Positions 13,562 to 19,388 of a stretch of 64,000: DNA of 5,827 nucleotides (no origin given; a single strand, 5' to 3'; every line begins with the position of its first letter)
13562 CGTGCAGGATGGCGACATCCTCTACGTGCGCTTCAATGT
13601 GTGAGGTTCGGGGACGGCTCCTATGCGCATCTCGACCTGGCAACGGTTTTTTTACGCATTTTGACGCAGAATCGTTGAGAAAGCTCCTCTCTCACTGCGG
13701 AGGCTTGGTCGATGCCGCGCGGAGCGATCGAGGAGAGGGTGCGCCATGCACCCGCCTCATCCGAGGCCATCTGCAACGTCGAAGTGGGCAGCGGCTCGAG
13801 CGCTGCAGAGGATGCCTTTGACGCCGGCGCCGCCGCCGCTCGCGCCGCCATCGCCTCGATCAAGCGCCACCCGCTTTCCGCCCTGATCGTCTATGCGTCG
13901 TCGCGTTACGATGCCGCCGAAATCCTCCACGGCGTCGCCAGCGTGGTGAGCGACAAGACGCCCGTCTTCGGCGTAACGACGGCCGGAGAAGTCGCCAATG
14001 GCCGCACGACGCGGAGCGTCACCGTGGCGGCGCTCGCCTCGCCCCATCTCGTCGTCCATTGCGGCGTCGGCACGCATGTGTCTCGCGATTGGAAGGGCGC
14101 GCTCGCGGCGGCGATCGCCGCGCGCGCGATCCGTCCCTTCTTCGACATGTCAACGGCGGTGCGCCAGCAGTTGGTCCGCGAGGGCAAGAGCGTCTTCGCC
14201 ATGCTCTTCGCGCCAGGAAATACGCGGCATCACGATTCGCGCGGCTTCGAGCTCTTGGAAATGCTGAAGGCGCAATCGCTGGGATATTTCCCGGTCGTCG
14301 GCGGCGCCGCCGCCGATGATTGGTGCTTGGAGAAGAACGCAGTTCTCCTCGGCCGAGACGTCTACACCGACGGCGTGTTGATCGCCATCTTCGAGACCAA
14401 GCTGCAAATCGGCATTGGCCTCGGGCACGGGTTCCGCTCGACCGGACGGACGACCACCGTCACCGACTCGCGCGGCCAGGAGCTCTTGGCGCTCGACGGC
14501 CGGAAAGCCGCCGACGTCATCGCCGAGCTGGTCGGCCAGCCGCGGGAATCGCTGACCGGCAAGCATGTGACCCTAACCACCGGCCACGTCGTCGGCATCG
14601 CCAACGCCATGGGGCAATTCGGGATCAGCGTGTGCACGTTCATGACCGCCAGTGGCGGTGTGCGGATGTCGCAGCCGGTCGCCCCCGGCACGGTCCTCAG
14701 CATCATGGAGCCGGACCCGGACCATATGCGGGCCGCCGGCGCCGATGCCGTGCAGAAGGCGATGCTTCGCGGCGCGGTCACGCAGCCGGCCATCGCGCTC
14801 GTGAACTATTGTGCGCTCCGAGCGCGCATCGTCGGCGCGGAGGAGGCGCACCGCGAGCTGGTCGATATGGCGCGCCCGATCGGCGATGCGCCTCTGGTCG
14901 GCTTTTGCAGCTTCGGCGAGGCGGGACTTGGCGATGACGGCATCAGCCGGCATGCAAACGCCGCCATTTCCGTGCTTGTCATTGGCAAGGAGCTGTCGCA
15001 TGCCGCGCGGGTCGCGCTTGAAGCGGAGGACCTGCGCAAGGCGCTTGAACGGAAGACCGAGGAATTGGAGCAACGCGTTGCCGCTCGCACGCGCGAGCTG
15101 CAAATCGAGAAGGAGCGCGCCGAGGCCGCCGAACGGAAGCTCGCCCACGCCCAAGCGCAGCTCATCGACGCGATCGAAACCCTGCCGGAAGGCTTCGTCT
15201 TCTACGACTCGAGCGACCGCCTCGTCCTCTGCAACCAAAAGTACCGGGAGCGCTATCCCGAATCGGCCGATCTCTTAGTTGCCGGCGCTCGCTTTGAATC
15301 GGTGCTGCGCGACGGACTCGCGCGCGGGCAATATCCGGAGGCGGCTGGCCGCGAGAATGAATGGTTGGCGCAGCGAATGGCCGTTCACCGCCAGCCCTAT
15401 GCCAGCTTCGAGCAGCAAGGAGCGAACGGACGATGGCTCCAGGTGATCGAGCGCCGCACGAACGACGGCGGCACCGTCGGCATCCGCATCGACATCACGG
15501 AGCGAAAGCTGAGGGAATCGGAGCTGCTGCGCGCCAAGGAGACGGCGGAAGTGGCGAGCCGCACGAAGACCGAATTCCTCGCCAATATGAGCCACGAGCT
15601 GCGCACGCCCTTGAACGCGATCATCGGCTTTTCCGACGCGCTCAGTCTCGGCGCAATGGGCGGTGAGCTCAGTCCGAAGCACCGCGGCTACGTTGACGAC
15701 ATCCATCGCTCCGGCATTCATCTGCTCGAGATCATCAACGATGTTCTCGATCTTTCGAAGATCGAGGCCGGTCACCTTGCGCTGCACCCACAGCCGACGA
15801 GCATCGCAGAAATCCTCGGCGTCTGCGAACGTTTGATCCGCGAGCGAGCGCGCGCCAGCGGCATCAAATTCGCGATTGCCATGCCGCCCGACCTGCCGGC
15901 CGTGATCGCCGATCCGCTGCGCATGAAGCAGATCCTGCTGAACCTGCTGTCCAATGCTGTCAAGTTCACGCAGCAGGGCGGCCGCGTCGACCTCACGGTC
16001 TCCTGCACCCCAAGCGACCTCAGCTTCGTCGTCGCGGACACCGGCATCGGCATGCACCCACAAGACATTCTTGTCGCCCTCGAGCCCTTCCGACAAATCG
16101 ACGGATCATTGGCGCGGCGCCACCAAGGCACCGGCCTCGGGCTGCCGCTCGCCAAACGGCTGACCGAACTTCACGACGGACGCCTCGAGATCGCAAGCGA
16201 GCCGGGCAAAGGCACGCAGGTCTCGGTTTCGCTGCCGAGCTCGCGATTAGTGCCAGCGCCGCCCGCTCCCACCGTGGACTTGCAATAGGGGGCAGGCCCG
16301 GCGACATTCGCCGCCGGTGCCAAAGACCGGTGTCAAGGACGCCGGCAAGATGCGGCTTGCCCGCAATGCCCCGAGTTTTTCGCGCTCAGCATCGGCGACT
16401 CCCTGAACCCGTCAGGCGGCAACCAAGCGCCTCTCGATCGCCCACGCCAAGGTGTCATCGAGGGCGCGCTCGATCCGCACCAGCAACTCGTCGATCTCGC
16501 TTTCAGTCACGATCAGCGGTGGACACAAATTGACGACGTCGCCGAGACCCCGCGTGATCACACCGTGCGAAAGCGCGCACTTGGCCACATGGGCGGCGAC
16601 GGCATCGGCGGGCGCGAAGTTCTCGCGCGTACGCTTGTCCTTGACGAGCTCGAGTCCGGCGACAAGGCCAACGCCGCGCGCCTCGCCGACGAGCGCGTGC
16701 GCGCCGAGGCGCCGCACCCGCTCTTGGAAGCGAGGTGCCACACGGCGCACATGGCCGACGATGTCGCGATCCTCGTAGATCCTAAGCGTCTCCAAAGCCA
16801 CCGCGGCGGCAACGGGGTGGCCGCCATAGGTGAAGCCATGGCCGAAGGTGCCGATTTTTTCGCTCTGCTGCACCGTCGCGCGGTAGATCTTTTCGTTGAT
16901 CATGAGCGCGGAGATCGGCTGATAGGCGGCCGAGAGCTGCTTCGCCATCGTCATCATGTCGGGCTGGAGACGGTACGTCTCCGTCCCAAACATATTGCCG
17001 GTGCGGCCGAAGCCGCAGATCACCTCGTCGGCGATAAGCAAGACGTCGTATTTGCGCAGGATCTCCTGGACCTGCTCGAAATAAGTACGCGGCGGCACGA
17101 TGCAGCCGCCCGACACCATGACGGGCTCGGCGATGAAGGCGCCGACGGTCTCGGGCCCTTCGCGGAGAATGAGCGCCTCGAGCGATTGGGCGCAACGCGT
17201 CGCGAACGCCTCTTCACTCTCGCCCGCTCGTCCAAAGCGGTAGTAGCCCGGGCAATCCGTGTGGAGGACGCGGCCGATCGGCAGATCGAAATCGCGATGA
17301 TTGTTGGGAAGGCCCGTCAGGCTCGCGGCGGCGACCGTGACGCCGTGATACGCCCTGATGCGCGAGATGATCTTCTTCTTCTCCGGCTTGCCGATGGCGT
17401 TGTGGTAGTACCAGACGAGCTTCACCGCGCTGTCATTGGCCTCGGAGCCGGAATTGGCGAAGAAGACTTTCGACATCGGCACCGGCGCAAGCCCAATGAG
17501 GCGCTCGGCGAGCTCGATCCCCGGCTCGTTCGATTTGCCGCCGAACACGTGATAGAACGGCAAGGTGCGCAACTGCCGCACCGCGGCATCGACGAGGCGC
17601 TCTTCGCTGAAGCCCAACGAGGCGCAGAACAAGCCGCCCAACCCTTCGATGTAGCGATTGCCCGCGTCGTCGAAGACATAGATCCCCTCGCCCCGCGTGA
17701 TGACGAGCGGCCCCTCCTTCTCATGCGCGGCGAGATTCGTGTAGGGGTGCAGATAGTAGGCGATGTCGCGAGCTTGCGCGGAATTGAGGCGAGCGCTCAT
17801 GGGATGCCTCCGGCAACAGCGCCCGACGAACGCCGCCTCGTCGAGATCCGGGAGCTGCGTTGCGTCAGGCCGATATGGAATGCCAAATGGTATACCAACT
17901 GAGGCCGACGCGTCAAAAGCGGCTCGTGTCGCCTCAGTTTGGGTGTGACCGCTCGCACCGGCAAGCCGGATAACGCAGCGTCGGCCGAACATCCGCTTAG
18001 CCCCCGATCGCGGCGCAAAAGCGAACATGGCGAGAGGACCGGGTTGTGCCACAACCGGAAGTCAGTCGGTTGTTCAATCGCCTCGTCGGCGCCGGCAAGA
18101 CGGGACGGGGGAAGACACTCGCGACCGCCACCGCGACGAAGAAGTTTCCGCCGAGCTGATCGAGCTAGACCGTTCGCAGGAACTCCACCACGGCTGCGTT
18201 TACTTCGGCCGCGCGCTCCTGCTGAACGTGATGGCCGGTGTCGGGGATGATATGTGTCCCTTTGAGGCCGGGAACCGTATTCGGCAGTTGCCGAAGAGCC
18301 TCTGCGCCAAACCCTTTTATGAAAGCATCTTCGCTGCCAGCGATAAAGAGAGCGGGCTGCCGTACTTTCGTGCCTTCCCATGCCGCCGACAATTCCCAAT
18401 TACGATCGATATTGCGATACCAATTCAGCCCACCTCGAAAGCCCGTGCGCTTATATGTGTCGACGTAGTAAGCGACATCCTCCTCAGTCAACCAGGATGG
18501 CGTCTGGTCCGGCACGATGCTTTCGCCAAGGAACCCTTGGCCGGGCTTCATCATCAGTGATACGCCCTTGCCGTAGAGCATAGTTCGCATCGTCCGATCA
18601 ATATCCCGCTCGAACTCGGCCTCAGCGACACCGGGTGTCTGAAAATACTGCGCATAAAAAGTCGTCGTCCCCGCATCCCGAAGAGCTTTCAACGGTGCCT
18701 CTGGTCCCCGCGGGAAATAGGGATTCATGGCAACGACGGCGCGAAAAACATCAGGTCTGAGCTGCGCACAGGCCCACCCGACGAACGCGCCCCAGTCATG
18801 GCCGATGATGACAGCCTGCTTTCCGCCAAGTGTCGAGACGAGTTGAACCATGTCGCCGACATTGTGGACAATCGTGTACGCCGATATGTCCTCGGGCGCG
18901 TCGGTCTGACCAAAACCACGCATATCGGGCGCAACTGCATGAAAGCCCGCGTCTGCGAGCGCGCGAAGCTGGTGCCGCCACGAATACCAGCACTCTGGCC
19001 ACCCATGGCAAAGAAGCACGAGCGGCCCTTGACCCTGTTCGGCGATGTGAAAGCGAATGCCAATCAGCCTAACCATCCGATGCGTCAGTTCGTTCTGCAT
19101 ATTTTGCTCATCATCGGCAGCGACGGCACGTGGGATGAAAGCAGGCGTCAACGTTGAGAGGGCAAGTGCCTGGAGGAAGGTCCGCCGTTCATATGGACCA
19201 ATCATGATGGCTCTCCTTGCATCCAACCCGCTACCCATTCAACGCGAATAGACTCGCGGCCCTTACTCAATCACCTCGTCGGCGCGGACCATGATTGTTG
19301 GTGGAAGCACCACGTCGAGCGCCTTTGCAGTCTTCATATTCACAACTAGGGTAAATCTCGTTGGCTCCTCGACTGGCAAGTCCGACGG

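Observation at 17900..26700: Mosaic accessory region: five paralogs (two degraded) of a Tat-exported PF04392-type ABC substrate-binding protein with a shared upstream element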

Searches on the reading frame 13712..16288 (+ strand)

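Call 50: search_protein_families(library=pfam, proteins=[window:13712-16288:+], max_evalue=0.001)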
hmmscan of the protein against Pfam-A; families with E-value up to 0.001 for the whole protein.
window:13712-16288:+ (858 aa): 6 families
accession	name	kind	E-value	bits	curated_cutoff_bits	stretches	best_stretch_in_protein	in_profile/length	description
PF08495.15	FIST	-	2e-31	109.8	23.2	1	58-264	3-189/189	FIST N domain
PF02518.31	HATPase_c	-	3.9e-27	95.3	26.4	1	734-843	2-109/111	Histidine kinase-, DNA gyrase B-, and HSP90-like ATPase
PF00512.31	HisKA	-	2.3e-21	76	26.9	1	619-687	2-66/66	His Kinase A (phospho-acceptor) domain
PF12860.13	PAS_7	-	1.5e-18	67.4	27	1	488-602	1-114/115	PAS fold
PF10442.14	FIST_C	-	2.8e-18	66.8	28.5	1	266-404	1-129/131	FIST C domain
PF13581.12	HATPase_c_2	-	0.0008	19.9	27.4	0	746-837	40-123/127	Histidine kinase-like ATPase domain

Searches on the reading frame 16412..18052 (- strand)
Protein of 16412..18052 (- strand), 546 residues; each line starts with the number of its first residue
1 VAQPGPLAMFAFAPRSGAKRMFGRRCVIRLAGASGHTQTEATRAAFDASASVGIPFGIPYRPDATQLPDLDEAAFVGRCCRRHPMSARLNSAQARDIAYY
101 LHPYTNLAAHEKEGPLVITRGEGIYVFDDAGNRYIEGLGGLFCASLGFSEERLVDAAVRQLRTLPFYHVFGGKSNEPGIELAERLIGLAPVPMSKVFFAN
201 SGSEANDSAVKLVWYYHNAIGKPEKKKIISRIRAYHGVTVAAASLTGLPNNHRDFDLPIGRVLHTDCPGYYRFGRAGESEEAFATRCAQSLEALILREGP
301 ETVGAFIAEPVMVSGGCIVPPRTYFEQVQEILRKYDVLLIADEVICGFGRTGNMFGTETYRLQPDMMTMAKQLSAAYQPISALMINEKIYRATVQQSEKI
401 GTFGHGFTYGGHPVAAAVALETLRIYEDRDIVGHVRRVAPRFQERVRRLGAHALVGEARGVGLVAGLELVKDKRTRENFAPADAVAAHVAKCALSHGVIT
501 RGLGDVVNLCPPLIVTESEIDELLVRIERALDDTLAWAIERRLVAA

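Call 6: search_protein_families(library=pfam, proteins=[window:16412-18052:-], max_evalue=0.01)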
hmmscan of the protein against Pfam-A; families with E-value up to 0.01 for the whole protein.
window:16412-18052:- (546 aa): 1 family
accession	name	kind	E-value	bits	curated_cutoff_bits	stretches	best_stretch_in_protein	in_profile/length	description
PF00202.27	Aminotran_3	-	2.2e-87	293.8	30.5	1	111-531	6-403/403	Aminotransferase class-III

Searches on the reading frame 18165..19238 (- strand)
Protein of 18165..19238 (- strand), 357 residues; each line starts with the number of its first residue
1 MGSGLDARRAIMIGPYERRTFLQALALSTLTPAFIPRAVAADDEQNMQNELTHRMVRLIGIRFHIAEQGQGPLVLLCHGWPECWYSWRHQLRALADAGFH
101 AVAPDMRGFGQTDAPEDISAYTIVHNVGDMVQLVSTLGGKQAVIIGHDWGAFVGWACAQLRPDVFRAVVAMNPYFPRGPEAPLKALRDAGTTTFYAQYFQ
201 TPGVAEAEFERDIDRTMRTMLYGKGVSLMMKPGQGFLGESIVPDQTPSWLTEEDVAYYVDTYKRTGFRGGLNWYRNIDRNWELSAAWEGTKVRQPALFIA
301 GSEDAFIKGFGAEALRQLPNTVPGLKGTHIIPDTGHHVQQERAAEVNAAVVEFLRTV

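Call 6: search_protein_families(library=pfam, proteins=[window:18165-19238:-], max_evalue=0.01)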
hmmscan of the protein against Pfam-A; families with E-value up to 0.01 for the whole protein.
window:18165-19238:- (357 aa): 6 families
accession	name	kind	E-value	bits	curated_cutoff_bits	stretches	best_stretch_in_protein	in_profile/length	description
PF00561.26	Abhydrolase_1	-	1.5e-33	116.9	25.8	1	72-341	1-243/245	alpha/beta hydrolase fold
PF12697.13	Abhydrolase_6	-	1.8e-23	84.8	26.3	1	74-349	1-217/217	Alpha/beta hydrolase family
PF12146.15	Hydrolase_4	-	1.9e-12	47.4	27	1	73-181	6-117/239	Serine aminopeptidase, S33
PF01738.24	DLH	-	0.00047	20.2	21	0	91-193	34-146/217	Dienelactone hydrolase family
PF07224.18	Chlorophyllase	-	0.00067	19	26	1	66-127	37-98/301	Chlorophyllase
PF00326.27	Peptidase_S9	-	0.0031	17.5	22.6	0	88-174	4-98/213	Prolyl oligopeptidase family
